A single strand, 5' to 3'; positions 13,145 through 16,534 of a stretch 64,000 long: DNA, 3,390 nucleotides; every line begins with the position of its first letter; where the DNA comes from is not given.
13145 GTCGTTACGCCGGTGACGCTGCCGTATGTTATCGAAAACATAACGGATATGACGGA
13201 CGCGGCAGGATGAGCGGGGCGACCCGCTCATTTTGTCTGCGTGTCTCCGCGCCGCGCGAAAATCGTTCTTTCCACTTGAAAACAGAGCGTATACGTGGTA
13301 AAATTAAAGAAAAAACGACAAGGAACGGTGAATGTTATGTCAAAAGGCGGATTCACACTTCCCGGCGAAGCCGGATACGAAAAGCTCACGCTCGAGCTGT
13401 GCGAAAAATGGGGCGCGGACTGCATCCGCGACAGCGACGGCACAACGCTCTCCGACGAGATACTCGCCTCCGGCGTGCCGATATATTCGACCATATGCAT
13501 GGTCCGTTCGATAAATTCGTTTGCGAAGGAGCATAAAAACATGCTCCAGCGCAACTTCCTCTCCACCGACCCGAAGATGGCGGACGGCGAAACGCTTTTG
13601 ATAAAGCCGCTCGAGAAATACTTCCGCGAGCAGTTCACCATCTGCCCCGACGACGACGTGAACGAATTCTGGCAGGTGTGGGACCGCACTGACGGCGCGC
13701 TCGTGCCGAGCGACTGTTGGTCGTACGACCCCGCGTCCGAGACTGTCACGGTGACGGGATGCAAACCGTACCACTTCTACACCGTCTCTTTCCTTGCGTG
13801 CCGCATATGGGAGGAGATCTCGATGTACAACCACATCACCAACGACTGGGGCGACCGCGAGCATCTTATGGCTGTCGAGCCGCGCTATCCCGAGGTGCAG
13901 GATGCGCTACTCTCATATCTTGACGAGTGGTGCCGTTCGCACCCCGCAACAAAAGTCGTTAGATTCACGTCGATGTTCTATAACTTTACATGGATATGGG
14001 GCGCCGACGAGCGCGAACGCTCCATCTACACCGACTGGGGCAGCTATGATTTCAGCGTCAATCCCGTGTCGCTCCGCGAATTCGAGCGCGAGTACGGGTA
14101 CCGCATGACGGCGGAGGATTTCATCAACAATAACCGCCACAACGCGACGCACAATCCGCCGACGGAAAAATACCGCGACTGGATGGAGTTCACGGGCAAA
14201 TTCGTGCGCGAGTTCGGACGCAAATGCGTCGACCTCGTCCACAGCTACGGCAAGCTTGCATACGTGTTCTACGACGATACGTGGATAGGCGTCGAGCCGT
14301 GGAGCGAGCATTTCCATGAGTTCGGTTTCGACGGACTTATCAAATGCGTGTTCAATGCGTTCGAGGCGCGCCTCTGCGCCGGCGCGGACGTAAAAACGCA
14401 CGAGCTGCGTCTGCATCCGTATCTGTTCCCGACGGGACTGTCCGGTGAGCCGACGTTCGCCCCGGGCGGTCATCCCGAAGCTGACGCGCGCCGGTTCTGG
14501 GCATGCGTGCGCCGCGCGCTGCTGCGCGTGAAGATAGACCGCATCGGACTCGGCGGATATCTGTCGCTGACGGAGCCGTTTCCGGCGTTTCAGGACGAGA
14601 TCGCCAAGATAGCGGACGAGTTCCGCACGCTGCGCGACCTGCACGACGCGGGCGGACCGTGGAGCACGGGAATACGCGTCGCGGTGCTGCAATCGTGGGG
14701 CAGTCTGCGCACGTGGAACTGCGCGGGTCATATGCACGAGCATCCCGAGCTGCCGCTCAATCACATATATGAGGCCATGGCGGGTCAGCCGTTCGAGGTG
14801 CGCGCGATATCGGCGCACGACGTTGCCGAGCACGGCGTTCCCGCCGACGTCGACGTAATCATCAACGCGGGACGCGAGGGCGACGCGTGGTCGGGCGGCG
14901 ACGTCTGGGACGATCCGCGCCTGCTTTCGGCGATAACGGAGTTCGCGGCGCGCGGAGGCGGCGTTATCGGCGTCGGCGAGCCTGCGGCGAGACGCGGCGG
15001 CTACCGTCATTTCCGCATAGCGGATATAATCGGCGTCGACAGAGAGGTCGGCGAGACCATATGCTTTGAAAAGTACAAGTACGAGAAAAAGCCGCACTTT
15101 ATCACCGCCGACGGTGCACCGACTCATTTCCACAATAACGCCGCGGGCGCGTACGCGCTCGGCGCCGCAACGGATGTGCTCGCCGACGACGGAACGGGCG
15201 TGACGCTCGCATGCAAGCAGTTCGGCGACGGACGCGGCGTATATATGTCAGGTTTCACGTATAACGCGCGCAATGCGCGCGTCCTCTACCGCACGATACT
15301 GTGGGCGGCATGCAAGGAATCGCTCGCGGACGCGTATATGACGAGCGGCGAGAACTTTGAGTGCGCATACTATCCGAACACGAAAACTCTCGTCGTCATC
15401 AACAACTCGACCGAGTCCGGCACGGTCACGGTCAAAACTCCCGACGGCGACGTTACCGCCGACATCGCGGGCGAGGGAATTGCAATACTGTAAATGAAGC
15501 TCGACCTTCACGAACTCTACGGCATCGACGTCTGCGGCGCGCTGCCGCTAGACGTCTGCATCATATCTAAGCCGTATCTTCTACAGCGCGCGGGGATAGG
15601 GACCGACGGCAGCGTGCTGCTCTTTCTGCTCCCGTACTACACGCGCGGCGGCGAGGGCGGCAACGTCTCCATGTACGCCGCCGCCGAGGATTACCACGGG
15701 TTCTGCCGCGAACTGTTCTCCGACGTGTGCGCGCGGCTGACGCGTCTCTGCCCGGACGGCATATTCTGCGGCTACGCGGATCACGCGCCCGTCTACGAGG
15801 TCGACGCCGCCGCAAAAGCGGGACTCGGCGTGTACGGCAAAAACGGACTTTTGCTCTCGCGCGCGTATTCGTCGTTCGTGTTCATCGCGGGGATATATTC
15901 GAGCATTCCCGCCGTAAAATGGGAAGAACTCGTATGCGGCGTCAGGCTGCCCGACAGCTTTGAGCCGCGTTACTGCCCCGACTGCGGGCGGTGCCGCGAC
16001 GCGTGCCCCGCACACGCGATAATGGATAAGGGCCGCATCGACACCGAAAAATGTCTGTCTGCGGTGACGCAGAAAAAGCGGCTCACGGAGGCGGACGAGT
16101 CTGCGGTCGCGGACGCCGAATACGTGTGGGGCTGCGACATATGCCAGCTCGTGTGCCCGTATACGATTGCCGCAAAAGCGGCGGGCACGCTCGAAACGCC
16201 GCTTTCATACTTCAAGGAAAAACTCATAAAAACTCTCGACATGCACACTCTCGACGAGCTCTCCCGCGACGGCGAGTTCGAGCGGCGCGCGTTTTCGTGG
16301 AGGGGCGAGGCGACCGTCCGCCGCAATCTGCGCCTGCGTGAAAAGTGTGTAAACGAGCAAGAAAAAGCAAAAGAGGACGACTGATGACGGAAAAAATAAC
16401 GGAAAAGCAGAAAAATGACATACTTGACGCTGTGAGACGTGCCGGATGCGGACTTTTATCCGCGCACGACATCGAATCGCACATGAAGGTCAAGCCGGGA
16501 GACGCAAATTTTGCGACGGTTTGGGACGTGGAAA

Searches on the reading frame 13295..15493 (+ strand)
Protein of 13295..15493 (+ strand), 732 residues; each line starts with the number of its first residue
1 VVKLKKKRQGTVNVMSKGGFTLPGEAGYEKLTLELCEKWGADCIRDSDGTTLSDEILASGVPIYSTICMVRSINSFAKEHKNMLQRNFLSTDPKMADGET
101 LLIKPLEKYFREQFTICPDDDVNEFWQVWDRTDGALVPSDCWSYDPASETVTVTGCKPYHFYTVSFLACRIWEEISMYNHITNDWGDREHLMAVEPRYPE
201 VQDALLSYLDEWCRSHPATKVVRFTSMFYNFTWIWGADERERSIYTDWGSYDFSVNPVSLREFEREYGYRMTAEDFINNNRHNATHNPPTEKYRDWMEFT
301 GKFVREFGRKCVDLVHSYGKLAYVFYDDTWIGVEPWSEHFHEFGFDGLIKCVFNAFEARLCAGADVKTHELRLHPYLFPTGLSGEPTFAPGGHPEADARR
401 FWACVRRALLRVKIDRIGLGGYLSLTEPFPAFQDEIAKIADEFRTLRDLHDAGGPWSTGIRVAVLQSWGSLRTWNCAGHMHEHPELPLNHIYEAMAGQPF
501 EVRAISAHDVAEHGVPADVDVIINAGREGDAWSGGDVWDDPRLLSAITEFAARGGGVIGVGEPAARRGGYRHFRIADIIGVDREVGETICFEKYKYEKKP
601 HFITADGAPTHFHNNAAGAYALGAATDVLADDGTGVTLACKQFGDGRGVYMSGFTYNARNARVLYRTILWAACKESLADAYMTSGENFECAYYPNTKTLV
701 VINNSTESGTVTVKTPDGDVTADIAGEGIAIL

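Call 39: search_protein_families(library=pfam, proteins=[window:13295-15493:+], max_evalue=0.001)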
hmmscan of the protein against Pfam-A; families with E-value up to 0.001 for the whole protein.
window:13295-15493:+ (732 aa): 3 families
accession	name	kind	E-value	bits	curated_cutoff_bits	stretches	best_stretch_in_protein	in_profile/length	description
PF09508.16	Lact_bio_phlase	-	8.9e-178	591.6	26.6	1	18-456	1-432/434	Lacto-N-biose phosphorylase N-terminal TIM barrel domain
PF17385.8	LBP_M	-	1.7e-70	237.5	25.2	1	461-675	1-220/221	Lacto-N-biose phosphorylase central domain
PF17386.8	LBP_C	-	4.5e-11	42.9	26.6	1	681-731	1-52/53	Lacto-N-biose phosphorylase C-terminal domain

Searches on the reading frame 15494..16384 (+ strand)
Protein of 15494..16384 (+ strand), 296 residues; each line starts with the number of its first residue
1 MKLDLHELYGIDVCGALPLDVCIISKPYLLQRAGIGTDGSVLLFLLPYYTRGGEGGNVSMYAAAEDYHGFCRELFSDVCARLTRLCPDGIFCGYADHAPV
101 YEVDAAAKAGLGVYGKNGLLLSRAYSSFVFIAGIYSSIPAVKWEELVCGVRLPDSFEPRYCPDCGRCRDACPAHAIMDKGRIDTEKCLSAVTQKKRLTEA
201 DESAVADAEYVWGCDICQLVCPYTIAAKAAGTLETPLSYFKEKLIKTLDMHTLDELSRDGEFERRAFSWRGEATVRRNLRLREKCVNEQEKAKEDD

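Call 39: search_protein_families(library=pfam, proteins=[window:15494-16384:+], max_evalue=0.001)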
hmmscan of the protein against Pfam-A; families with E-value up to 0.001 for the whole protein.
window:15494-16384:+ (296 aa): 5 families
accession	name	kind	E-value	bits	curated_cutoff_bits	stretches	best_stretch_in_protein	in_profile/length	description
PF13484.11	Fer4_16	-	2.3e-14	54.3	30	1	161-223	2-65/66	4Fe-4S double cluster binding domain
PF12838.12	Fer4_7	-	4.4e-06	27.5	27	1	161-224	2-51/52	4Fe-4S dicluster domain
PF13237.11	Fer4_10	-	4.1e-05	23.8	25.5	0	156-187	4-42/53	4Fe-4S dicluster domain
PF00037.32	Fer4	-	0.00031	20.9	21.1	0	158-176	5-23/24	4Fe-4S binding domain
PF08331.15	QueG_DUF1730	-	0.00034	20.9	25.1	1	40-89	13-69/77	Epoxyqueuosine reductase QueG, DUF1730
